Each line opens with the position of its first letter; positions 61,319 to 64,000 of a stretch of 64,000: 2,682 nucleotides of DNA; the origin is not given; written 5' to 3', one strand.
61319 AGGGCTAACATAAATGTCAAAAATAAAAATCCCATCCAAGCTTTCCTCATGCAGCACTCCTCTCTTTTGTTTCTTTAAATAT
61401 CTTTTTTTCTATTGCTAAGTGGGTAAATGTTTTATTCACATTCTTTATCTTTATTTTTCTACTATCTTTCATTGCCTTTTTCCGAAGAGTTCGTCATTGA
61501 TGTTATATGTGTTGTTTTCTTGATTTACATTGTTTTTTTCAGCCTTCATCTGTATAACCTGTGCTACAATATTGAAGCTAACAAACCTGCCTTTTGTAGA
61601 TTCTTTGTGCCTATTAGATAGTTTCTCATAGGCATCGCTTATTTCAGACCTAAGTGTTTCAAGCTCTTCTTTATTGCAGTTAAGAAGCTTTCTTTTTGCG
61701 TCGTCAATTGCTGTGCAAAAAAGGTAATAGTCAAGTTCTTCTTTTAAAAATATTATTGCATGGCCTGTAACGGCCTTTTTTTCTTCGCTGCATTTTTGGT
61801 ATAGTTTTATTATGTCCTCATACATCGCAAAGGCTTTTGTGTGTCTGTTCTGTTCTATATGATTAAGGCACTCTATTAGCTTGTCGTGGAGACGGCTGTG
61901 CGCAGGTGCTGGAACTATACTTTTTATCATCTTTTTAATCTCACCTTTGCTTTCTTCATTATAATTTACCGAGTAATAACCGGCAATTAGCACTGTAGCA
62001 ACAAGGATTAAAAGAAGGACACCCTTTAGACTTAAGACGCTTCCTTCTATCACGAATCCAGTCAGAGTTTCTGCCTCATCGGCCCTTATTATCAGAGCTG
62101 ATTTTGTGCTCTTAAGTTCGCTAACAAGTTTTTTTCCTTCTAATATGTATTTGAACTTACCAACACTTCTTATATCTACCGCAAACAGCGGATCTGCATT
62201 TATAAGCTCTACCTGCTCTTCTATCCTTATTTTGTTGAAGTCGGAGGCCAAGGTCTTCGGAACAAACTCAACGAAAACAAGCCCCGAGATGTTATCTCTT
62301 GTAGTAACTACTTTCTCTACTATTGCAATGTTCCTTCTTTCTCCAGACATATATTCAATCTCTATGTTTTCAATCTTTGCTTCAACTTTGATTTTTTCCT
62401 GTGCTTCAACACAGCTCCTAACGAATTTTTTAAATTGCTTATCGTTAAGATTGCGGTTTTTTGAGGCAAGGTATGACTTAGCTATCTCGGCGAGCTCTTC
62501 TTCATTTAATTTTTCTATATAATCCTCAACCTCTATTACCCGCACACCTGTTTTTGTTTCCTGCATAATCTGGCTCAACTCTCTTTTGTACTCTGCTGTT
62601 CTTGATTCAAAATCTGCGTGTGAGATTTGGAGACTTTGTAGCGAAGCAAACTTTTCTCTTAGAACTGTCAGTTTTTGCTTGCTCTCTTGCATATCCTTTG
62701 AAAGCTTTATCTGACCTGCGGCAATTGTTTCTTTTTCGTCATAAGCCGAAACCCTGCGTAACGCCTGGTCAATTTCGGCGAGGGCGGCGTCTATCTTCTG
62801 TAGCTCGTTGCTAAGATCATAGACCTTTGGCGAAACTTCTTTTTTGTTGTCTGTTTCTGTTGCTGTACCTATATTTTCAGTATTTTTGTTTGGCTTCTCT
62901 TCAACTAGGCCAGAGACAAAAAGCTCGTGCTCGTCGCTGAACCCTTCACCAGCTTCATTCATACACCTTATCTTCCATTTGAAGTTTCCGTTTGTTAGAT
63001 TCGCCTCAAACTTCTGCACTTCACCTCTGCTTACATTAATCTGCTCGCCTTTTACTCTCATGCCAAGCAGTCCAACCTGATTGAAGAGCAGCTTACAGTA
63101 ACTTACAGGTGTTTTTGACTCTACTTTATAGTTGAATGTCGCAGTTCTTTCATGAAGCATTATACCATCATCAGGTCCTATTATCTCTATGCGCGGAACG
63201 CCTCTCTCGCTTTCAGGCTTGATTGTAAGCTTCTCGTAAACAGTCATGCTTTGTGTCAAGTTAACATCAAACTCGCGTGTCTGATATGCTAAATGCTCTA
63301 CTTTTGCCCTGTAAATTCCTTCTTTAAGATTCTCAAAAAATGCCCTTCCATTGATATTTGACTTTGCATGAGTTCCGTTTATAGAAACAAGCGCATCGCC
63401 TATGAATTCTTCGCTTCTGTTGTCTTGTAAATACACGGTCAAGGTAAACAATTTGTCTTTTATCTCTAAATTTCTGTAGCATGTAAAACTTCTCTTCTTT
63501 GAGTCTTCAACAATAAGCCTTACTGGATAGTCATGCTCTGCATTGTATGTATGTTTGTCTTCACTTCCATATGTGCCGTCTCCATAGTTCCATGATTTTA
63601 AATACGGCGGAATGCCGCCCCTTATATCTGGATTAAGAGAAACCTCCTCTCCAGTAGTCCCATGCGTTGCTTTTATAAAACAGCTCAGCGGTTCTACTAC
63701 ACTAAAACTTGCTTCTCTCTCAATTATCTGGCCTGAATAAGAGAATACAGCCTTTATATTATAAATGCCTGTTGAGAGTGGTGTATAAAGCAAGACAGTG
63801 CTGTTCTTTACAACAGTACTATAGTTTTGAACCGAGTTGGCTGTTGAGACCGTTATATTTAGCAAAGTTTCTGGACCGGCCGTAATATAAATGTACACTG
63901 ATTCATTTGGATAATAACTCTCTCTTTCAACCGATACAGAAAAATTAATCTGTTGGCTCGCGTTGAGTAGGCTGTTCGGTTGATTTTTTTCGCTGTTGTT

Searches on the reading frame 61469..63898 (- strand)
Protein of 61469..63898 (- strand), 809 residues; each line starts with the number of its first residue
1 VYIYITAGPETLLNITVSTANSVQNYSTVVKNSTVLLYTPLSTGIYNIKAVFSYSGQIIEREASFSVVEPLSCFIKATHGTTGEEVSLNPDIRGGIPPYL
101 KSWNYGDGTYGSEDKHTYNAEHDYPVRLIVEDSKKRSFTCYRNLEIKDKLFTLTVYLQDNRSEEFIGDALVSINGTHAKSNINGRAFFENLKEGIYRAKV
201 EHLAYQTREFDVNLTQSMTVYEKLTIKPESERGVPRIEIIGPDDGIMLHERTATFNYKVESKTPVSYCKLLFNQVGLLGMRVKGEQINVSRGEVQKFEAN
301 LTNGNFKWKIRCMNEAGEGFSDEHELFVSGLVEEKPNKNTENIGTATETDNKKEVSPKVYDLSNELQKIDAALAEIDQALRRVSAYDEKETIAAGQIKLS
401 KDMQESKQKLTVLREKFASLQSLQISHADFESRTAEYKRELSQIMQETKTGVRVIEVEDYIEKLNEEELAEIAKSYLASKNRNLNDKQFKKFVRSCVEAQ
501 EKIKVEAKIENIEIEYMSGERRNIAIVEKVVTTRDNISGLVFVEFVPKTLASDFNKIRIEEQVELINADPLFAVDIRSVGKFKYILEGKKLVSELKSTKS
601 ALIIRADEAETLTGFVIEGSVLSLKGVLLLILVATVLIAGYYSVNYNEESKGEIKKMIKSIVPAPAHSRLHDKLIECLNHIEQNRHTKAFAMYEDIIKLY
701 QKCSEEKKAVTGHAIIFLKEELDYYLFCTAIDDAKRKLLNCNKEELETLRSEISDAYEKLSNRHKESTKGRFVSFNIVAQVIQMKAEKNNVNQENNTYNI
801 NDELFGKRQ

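Call 10: search_protein_families(library=pfam, proteins=[window:61469-63898:-], max_evalue=0.001)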
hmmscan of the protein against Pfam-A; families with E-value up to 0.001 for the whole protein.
window:61469-63898:- (809 aa): 1 family
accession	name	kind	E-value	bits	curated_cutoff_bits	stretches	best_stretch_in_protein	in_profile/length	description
PF18911.6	PKD_4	-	0.00013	22.3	27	1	102-134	38-72/85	PKD domain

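Call 87: search_protein_families(library=ncbifam, proteins=[window:61469-63895:-], max_evalue=0.01)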
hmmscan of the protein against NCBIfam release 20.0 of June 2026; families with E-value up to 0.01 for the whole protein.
window:61469-63895:- (808 aa): 0 families
